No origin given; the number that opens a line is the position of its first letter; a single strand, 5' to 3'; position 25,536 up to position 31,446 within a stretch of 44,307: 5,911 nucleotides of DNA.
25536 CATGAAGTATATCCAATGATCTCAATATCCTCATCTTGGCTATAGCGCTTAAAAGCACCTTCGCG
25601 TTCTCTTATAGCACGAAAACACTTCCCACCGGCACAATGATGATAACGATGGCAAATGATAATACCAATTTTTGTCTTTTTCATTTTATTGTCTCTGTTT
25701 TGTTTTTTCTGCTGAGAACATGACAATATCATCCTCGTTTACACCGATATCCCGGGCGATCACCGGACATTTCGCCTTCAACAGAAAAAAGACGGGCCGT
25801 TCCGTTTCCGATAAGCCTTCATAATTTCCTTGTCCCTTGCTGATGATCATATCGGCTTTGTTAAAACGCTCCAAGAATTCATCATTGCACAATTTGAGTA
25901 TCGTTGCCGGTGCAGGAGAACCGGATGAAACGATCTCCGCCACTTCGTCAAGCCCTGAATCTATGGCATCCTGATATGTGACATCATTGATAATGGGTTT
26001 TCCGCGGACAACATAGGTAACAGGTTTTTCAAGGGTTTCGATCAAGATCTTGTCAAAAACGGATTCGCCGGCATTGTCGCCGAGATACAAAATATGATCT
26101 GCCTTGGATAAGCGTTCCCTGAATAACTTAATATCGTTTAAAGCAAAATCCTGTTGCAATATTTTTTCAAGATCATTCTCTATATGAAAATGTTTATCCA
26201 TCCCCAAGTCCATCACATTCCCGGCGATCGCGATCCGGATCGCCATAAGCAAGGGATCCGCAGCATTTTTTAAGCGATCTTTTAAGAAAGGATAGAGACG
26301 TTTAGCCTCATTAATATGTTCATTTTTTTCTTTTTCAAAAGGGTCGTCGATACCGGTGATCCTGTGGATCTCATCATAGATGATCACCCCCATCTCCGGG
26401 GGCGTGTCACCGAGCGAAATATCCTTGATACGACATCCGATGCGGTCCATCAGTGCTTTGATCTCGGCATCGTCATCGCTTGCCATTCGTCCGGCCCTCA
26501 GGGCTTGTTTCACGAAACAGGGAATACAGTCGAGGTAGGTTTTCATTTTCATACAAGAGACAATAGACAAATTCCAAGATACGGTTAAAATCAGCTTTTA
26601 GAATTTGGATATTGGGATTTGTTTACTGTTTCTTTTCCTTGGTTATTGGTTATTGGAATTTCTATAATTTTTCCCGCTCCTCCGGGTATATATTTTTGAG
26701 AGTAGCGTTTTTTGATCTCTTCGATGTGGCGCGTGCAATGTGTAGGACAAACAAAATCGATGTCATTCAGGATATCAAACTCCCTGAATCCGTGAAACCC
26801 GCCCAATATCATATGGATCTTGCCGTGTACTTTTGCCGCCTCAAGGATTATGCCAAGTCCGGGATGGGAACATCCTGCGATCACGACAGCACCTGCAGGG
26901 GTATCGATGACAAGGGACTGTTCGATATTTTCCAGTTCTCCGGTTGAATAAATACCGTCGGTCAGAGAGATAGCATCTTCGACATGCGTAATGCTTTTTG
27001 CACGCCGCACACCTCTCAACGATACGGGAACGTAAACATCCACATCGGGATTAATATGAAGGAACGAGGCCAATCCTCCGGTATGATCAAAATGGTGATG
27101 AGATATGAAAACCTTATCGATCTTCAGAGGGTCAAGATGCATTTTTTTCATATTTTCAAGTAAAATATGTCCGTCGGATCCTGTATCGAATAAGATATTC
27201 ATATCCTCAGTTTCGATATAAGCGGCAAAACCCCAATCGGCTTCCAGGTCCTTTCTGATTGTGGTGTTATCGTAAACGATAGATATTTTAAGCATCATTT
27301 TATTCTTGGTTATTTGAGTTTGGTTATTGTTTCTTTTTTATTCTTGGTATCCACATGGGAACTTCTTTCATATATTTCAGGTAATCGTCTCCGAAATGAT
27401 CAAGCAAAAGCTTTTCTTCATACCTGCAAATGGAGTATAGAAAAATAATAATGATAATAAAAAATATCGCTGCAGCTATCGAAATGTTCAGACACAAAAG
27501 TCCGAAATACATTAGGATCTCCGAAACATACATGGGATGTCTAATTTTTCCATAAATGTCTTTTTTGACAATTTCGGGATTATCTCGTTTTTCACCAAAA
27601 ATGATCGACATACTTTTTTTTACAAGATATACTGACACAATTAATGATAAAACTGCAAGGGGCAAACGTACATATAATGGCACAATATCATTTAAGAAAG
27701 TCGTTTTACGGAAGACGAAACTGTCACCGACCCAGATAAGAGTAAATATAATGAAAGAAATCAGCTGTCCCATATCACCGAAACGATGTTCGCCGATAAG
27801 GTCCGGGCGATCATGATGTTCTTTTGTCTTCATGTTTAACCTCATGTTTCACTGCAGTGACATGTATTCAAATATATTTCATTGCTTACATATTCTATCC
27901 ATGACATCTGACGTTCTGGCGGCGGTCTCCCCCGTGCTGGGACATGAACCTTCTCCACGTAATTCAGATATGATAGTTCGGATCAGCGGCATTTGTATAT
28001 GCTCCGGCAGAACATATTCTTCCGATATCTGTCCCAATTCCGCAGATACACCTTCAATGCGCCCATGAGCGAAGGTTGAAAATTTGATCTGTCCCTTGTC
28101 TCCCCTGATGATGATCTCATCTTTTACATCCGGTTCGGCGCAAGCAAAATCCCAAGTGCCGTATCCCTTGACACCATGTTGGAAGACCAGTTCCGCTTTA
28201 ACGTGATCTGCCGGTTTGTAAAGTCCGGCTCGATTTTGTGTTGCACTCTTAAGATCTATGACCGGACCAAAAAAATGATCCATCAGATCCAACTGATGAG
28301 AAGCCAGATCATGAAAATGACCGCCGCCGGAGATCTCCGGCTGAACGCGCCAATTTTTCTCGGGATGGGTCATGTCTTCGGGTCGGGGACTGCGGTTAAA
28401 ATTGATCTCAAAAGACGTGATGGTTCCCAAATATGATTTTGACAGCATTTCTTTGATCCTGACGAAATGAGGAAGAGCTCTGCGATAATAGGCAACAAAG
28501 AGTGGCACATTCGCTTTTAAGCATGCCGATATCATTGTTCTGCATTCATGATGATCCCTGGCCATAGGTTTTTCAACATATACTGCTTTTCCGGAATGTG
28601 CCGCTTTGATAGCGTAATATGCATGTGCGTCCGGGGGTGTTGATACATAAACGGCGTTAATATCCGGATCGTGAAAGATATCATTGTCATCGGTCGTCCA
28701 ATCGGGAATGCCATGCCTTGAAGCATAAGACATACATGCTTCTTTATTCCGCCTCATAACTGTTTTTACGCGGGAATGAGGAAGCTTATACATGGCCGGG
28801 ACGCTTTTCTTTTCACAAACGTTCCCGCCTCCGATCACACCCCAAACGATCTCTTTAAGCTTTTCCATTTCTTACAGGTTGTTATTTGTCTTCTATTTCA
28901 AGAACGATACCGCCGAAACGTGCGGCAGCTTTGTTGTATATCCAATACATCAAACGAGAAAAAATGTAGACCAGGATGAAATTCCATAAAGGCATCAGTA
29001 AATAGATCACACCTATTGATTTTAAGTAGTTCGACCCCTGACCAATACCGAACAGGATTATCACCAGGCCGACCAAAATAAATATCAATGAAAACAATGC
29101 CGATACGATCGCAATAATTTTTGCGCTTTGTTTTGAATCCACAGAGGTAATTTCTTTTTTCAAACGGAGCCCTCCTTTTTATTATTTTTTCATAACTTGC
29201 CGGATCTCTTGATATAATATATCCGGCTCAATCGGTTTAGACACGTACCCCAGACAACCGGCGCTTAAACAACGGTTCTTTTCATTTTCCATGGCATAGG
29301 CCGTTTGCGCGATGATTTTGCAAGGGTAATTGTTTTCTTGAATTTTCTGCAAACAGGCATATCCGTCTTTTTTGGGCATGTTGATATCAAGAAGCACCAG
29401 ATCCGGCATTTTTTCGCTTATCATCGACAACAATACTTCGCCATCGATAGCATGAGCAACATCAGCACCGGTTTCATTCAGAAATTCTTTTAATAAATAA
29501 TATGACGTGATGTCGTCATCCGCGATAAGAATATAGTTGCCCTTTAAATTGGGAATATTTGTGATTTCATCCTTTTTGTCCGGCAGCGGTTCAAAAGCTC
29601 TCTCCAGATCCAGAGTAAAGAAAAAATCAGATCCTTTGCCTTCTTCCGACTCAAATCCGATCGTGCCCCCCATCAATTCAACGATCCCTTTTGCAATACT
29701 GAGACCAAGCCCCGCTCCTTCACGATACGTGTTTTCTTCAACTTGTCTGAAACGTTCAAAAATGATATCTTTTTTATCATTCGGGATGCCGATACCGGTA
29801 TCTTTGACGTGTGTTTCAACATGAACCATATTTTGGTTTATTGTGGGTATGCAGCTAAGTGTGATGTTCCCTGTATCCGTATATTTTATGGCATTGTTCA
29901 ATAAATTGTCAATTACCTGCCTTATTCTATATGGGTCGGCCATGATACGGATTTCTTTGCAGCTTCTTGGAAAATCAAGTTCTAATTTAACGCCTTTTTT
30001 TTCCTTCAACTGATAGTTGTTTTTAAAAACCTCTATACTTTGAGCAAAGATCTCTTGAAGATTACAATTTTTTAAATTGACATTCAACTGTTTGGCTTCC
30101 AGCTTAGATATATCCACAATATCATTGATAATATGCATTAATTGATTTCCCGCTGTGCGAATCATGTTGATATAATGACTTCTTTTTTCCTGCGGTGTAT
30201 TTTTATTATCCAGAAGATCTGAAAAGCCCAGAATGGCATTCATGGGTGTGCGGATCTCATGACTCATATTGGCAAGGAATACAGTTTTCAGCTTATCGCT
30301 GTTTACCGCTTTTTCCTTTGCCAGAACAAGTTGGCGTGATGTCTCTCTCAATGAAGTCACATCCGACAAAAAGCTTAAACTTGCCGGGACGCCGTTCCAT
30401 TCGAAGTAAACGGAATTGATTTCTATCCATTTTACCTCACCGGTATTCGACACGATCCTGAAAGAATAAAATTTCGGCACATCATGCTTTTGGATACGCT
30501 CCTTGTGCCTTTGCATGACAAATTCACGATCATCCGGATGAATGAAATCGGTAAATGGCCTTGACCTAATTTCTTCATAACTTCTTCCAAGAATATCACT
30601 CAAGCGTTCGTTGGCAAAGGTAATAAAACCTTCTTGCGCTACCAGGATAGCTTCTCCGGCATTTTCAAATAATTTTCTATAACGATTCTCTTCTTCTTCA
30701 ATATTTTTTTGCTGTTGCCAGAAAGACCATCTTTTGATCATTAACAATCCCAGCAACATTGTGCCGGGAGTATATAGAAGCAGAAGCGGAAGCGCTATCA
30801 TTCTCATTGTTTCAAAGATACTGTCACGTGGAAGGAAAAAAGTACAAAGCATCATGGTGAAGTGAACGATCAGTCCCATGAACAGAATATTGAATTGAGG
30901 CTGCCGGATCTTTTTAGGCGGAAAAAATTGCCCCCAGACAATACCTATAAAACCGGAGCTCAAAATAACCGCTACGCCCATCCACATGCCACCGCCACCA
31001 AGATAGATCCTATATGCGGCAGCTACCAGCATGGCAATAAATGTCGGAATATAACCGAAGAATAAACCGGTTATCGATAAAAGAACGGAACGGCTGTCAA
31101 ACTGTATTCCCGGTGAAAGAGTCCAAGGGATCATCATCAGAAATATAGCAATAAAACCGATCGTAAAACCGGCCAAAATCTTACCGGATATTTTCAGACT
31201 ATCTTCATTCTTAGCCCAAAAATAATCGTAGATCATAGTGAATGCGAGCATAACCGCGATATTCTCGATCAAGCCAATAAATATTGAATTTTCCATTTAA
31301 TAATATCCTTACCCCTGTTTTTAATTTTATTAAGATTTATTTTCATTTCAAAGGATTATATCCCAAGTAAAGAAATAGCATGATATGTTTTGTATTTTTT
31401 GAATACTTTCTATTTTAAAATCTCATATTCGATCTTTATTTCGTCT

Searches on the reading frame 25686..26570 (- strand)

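Call 56: search_protein_families(library=pfam, proteins=[window:25686-26570:-], max_evalue=0.00001)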
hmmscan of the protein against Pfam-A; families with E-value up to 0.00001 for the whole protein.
window:25686-26570:- (294 aa): 1 family
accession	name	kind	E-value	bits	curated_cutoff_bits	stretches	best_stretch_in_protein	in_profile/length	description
PF01937.24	ARMT1-like_dom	-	1.6e-70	238.2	25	1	12-282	2-310/311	Damage-control phosphatase ARMT1-like domain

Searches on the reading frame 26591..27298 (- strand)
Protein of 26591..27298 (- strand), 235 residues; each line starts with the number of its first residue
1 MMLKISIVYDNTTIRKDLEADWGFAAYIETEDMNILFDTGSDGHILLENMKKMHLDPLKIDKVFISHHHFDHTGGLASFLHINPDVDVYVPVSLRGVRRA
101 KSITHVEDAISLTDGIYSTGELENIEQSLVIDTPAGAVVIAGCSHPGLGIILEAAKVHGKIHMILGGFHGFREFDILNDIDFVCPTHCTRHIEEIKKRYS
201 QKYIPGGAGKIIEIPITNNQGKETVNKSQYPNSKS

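Call 56: search_protein_families(library=pfam, proteins=[window:26591-27298:-], max_evalue=0.00001)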
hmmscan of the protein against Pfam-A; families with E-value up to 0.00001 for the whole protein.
window:26591-27298:- (235 aa): 2 families
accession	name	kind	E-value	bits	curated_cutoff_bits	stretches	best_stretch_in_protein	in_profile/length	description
PF00753.33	Lactamase_B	-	1.2e-12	48.6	22.7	1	25-95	8-79/196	Metallo-beta-lactamase superfamily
PF12706.13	Lactamase_B_2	-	2.6e-08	34.2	27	1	34-97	2-69/200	Beta-lactamase superfamily domain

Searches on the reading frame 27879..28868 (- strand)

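Call 56: search_protein_families(library=pfam, proteins=[window:27879-28868:-], max_evalue=0.00001)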
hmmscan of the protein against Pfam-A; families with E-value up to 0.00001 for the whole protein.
window:27879-28868:- (329 aa): 3 families
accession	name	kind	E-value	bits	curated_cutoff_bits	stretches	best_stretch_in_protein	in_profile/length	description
PF22725.1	GFO_IDH_MocA_C3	-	5.4e-20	72.1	27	1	135-261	1-123/124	GFO/IDH/MocA C-terminal domain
PF01408.29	GFO_IDH_MocA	-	7.7e-19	69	24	1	9-127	3-120/120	Oxidoreductase family, NAD-binding Rossmann fold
PF02894.22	GFO_IDH_MocA_C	-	1.6e-14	54.7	22.9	1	139-265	1-130/218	Oxidoreductase family, C-terminal alpha/beta domain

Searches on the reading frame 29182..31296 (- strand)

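Call 56: search_protein_families(library=pfam, proteins=[window:29182-31296:-], max_evalue=0.00001)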
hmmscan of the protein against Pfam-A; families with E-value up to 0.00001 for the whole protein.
window:29182-31296:- (704 aa): 8 families
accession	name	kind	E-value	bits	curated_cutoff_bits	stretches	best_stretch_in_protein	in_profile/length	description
PF02518.31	HATPase_c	-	7.1e-27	94.5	26.4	1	454-565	2-110/111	Histidine kinase-, DNA gyrase B-, and HSP90-like ATPase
PF07694.17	5TM-5TMR_LYT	-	4.9e-26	91.8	24.6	1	30-186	10-166/169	5TMR of 5TMR-LYT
PF00072.30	Response_reg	-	4.5e-25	88.4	30.2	1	589-698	1-110/111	Response regulator receiver domain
PF00512.31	HisKA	-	2.8e-18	66.1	26.9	1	337-401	2-65/66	His Kinase A (phospho-acceptor) domain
PF08447.18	PAS_3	-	3.6e-13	50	25.6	1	226-305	2-83/89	PAS fold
PF00989.32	PAS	-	1.4e-09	38.4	22.6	1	205-303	2-101/113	PAS fold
PF13188.13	PAS_8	-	1.9e-07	31.2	21.8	1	204-256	1-54/65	PAS domain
PF13426.13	PAS_9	-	3.8e-07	30.8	27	1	216-314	3-102/103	PAS domain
